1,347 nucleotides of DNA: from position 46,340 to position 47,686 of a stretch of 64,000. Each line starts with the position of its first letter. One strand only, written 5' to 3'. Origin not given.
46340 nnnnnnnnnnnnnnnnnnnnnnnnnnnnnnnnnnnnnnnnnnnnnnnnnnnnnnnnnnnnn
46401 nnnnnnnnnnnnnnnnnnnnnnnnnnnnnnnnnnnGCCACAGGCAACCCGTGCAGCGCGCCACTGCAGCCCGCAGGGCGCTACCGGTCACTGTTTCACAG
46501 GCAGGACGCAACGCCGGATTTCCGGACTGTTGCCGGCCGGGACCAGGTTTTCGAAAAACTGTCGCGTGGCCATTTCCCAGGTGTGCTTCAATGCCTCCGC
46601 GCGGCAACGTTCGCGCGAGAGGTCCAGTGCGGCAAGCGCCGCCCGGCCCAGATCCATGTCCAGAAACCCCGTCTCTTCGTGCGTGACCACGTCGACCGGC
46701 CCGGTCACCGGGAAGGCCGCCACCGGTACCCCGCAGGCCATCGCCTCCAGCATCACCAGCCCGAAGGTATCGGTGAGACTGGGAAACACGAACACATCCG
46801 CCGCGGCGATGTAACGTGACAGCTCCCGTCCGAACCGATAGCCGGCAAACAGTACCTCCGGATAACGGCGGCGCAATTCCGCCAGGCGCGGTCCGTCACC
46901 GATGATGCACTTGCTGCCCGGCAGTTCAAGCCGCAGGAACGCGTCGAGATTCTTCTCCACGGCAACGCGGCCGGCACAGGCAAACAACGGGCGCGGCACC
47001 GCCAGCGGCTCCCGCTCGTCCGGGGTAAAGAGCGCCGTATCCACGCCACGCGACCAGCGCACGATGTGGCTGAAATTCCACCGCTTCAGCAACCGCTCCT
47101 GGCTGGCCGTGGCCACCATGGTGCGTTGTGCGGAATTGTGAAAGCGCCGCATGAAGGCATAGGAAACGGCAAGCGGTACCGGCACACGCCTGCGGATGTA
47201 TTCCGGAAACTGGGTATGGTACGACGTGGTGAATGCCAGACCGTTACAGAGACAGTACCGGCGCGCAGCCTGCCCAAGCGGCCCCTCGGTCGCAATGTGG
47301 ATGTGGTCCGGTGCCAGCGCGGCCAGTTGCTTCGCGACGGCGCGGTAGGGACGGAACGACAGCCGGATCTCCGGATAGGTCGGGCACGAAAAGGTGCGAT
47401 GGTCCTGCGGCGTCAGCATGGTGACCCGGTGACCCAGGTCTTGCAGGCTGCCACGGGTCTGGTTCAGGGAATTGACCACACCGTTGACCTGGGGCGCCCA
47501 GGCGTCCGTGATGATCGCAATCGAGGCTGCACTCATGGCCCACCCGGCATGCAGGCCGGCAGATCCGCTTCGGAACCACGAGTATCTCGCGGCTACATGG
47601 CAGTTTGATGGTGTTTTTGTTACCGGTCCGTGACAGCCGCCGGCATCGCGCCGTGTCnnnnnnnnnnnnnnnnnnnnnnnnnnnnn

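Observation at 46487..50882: Lipid-remodelling gene cluster: GT4, PAP2, DgkA, PlcP/LpxH-like phosphoesterase, GT4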

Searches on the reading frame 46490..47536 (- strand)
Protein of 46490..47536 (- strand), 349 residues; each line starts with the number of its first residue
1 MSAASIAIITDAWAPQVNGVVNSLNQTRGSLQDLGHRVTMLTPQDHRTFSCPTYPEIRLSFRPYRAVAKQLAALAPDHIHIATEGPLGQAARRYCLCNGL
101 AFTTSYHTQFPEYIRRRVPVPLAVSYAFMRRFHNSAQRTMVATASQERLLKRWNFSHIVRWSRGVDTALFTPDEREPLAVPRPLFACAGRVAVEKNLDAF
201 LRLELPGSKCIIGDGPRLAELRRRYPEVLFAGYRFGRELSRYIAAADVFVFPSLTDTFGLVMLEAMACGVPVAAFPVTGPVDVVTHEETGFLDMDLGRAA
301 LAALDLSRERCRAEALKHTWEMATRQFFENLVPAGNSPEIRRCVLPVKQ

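Call 3: search_protein_families(library=pfam, proteins=[window:46490-47536:-])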
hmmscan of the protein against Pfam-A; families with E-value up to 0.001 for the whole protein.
seq(349 aa): 5 families
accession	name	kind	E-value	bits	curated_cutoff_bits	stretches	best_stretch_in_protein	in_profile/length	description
PF13692.12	Glyco_trans_1_4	-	2e-22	80.4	27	1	185-292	4-123/142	Glycosyl transferases group 1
PF00534.26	Glycos_transf_1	-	1.8e-18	67.1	26.4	1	182-292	15-139/172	Glycosyl transferases group 1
PF13439.12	Glyco_transf_4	-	1.1e-17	65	28.5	1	17-168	1-169/170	Glycosyltransferase Family 4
PF13579.12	Glyco_trans_4_4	-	3.6e-08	34.3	29.7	1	19-155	2-147/158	Glycosyl transferase 4-like domain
PF20706.3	GT4-conflict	-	1.6e-07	31.1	26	1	238-303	274-335/385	Family 4 Glycosyltransferase in conflict systems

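Call 4: search_protein_families(library=ncbifam, proteins=[window:46490-47536:-])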
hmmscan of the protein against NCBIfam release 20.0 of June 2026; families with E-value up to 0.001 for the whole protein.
seq(349 aa): 25 families
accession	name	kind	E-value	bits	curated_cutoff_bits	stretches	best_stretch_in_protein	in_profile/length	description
NF053787.1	GlcN_PG_synth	equivalog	6.2e-20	71.3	480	1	6-292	3-307/361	N-acetylglucosaminyl phosphatidylglycerol synthase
TIGR03999.1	thiol_BshA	equivalog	2.4e-15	56.3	273.7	1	210-327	233-357/375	N-acetyl-alpha-D-glucosaminyl L-malate synthase BshA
TIGR04047.1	MSMEG_0565_glyc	hypoth_equivalog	1.6e-14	53.8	259.85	1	219-324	250-364/373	MSMEG_0565 family glycosyltransferase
TIGR02149.1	glgA_Coryne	subfamily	4.5e-12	45.8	302.4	1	238-292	276-330/391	glycogen synthase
NF049988.1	MGlcDAGSynMgs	equivalog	9.3e-12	45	400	2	6-51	3-48/398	alpha-monoglucosyldiacylglycerol synthase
TIGR03088.1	stp2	hypoth_equivalog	3.4e-11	42.8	409.05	1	228-299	257-326/374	TIGR03088 family PEP-CTERM/XrtA system glycosyltransferase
NF041876.1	EPS_EpsE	equivalog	6.1e-10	38.9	400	1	238-302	288-352/389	exopolysaccharide biosynthesis GT4 family glycosyltransferase EpsE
TIGR03449.1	mycothiol_MshA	equivalog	2.5e-09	36.6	462.5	1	236-292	294-350/406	D-inositol-3-phosphate glycosyltransferase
TIGR02472.1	sucr_P_syn_N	equivalog_domain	1.3e-08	34.1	576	1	246-294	341-389/439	sucrose-phosphate synthase, putative, glycosyltransferase domain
NF053513.1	Gtran_IagA_BgsA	equivalog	3.1e-08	33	460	1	226-272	215-262/333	LTA glycolipid anchor biosynthesis glycosyltransferase, IagA/BgsA family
NF047684.1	TeichurnBiosyTuaC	equivalog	4.2e-08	32.5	550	1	207-284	248-328/391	teichuronic acid biosynthesis protein TuaC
TIGR02470.1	sucr_synth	equivalog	1e-07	30.5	810.4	1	238-292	635-690/784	sucrose synthase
NF038229.1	Glyco4_Geo_Pelo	equivalog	2.3e-06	26.8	400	1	238-306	230-298/338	GPMC system family 4 glycosyltransferase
TIGR02095.1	glgA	subfamily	4.9e-06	25.5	328.45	1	207-289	324-412/477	glycogen/starch synthase, ADP-glucose type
TIGR04157.1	glyco_rSAM_CFB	subfamily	7.2e-06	25.2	400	1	210-290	259-345/406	TIGR04157 family glycosyltransferase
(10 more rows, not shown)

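Call 39: find_homologous_proteins(query=window:46490-47536:-)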
Query window:46490-47536:- (349 aa): 8000 proteins with E <= 0.001 among 8000 candidates; the best 120 are listed.
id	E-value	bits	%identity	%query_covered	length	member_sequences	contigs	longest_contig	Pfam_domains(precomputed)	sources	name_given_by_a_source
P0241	1.5e-234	795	100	100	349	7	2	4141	PF00534.27,PF13579.13,PF13439.13,PF20706.4,PF13692.13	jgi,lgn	jgi:glycosyltransferase involved in cell wall biosynthesis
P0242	4.2e-195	665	87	96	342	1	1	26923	PF00534.27,PF13579.13,PF13439.13,PF20706.4,PF13692.13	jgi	jgi:1,2-diacylglycerol 3-alpha-glucosyltransferase/glucuronosyltransferase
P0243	2.2e-173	594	76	95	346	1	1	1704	PF00534.27,PF13579.13,PF13439.13,PF20706.4,PF13692.13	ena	-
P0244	1.4e-169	581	77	96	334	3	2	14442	PF00534.27,PF13579.13,PF13439.13,PF20706.4,PF13692.13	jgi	jgi:glycosyltransferase involved in cell wall biosynthesis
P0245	1.7e-169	581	76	95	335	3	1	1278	PF00534.27,PF13579.13,PF13439.13,PF20706.4,PF13692.13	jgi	jgi:glycosyltransferase involved in cell wall biosynthesis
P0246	1.7e-168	578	76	95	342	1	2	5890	PF00534.27,PF13579.13,PF13439.13,PF20706.4,PF13692.13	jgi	jgi:glycosyltransferase involved in cell wall biosynthesis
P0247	1.9e-168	578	76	95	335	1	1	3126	PF00534.27,PF13579.13,PF13439.13,PF20706.4,PF13692.13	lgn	-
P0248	3.3e-168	577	75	96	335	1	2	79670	PF00534.27,PF13579.13,PF13439.13,PF20706.4,PF13692.13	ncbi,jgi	-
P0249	2.0e-167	574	76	96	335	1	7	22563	PF00534.27,PF13579.13,PF13439.13,PF20706.4,PF13692.13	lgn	-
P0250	1.0e-166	572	73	95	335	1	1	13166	PF00534.27,PF13439.13,PF20706.4,PF13692.13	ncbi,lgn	ncbi:MAG: glycosyltransferase family 1 protein [Gammaproteobacteria bacterium]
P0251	3.0e-166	571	75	95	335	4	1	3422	PF00534.27,PF13579.13,PF13439.13,PF20706.4,PF13692.13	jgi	jgi:glycosyltransferase involved in cell wall biosynthesis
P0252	1.3e-165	568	73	95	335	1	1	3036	PF00534.27,PF13579.13,PF13439.13,PF20706.4,PF13692.13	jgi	jgi:glycosyltransferase involved in cell wall biosynthesis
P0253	1.9e-165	568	75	95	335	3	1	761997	PF00534.27,PF13579.13,PF13439.13,PF20706.4,PF13692.13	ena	-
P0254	3.9e-165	567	74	95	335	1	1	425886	PF00534.27,PF13579.13,PF13439.13,PF20706.4,PF13692.13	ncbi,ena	-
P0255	6.9e-165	566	74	94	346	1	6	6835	PF00534.27,PF13579.13,PF13439.13,PF20706.4,PF13692.13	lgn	-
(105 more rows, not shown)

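Call 50: search_solved_structures(query=window:46490-47536:-, max_evalue=0.001)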
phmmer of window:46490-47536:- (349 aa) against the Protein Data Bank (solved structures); distinct sequences matched with E-value up to 0.001: 54.
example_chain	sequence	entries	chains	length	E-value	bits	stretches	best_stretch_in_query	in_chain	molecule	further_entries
6kih_A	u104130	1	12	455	1.2e-09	40.8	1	138-296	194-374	Tll1590 protein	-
2jjm_A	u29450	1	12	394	1.5e-09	40.4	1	199-298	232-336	GLYCOSYL TRANSFERASE, GROUP 1 FAMILY PROTEIN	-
3mbo_A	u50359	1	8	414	1.7e-09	40.3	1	199-298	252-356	Glycosyltransferase, group 1 family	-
2bis_A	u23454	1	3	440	1.2e-08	37.5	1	232-328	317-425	GLGA GLYCOGEN SYNTHASE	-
3fro_A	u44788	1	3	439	1.2e-08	37.4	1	232-328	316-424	GlgA glycogen synthase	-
9v0l_A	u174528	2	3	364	1.2e-08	37.4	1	181-301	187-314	tetrahydrobiopterin glucosyltransferases | tetrahydrobiopterin glucosyltransferase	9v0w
3l01_A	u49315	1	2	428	1.4e-08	37.3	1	232-327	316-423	GlgA glycogen synthase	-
5zer_A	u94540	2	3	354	2.1e-08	36.7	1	181-316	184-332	UDP-glucose:tetrahydrobiopterin glucosyltransferase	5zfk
5ze7_B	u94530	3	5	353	2.1e-08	36.7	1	181-316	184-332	UDP-glucose:tetrahydrobiopterin glucosyltransferase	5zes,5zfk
9dcm_B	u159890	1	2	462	7.9e-08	34.8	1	227-294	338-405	Sucrose-phosphate synthase-like protein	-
8vrf_B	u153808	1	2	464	8e-08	34.8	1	227-294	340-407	Sucrose-phosphate synthase-like protein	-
8uag_A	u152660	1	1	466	8e-08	34.8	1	227-294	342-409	Sucrose-phosphate synthase-like protein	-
5d00_A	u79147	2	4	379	1.1e-07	34.3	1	210-324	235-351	N-acetyl-alpha-D-glucosaminyl L-malate synthase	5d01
6n1x_A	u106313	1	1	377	1.2e-07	34.2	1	188-299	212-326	Glycosyltransferase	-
6d9t_A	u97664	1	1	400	1.4e-07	34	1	188-299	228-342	Glycosyl transferase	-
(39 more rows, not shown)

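Call 53: predict_structure(alignment_id=A6)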
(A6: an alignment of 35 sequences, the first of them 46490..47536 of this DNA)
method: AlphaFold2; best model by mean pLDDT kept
length: 349 residues; sequences in the alignment: 35
mean_pLDDT: 89.9   pTM: 0.84
mean pLDDT of the five models: 89.9, 89.3, 88.6, 88.3, 87.0
residues with pLDDT >= 90: 248; 70-90: 73; 50-70: 23; < 50: 5
segments of 3 or more residues with pLDDT < 50: 345-349
pLDDT, mean of each block of 10 residues (from residue 1): 87 72 88 95 90 75 95 97 94 96 87 81 93 96 89 95 91 96 94 82 97 91 96 93 98 82 96 91 94 97 98 95 94 79 46
secondary structure, 60 per line:
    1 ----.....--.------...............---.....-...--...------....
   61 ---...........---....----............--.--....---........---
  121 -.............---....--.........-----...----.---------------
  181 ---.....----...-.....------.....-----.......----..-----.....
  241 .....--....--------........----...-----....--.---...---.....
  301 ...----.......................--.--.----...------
elements in order: E5-9 H19-33 E37-41 E48-50 E57-60 H64-74 E78-81 H86-97 E103-106 H110-117 H122-134 E138-141 H144-152 E158-160 E184-188 H197-201 E208-212 H218-224 H236-245 E248-251 H260-267 E272-274 H280-283 E290-292 H296-303 H308-318 H320-330

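Call 76: fold_search(model_id=the predicted structure, library=pdb)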
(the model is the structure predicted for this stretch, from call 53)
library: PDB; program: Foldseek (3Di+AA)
matches with E <= 10: 1598; with E <= 0.001: 358
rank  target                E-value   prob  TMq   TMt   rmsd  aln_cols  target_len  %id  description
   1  3c48_A                4.7e-16  1.00  0.44  0.39  12.0       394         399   21  Structure of the retaining glycosyltransferase MshA: The first step in mycothiol biosynthesis. Organism: Corynebacteri (released 2008-03-25)
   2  2bis_A                6.0e-16  1.00  0.68  0.55   7.2       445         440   18  Structure of glycogen synthase from Pyrococcus abyssi (released 2005-11-28)
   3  5zes_A                8.2e-16  1.00  0.65  0.65   5.9       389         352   18  UDP Glucose alpha tetrahydrobiopterin glycosyltransferase from Synechococcus species PCC 7942 - UDP complex (released 2019-03-06)
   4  3mbo_A                1.3e-15  1.00  0.67  0.64   7.4       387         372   19  Crystal Structure of the Glycosyltransferase BaBshA bound with UDP and L-malate (released 2010-09-29)
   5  3c48_B                1.8e-15  1.00  0.44  0.40  11.8       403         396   20  Structure of the retaining glycosyltransferase MshA: The first step in mycothiol biosynthesis. Organism: Corynebacteri (released 2008-03-25)
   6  3c4q_A                2.2e-15  1.00  0.69  0.62   6.4       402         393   19  Structure of the retaining glycosyltransferase MshA : The first step in mycothiol biosynthesis. Organism : Corynebacte (released 2008-04-01)
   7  3oka_A                2.4e-15  1.00  0.70  0.65   4.7       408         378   19  Crystal structure of Corynebacterium glutamicum PimB' in complex with GDP-Man (triclinic crystal form) (released 2010-09-15)
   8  3mbo_F                3.1e-15  1.00  0.69  0.65   5.9       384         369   19  Crystal Structure of the Glycosyltransferase BaBshA bound with UDP and L-malate (released 2010-09-29)
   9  6tvp_B                4.2e-15  1.00  0.67  0.61   5.8       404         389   21  Structure of Mycobacterium smegmatis alpha-maltose-1-phosphate synthase GlgM (released 2020-04-22)
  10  8x3q_D                5.7e-15  1.00  0.66  0.67   6.2       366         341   21  tll1591 with alpha-glucan 4sugar (released 2024-10-16)
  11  6d9t                  7.3e-15  1.00  0.74  0.69   5.9       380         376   17  BshA from Staphylococcus aureus complexed with UDP (released 2019-05-08)
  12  6n1x                  7.3e-15  1.00  0.73  0.68   6.3       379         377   17  BshA from Staphylococcus aureus complexed with UDP and N-acetylglucosamine (released 2019-08-21)
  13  4n9w                  9.9e-15  1.00  0.67  0.66   5.6       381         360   21  Crystal structure of phosphatidyl mannosyltransferase PimA (released 2014-11-12)
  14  7fg9_A                1.2e-14  1.00  0.63  0.64   6.8       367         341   22  Alpha-1,2-glucosyltransferase_UDP_tll1591 (released 2022-06-01)
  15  6kih_A                1.3e-14  1.00  0.70  0.62   6.8       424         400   21  Sucrose-phosphate synthase (tll1590) from Thermosynechococcus elongatus (released 2020-05-27)
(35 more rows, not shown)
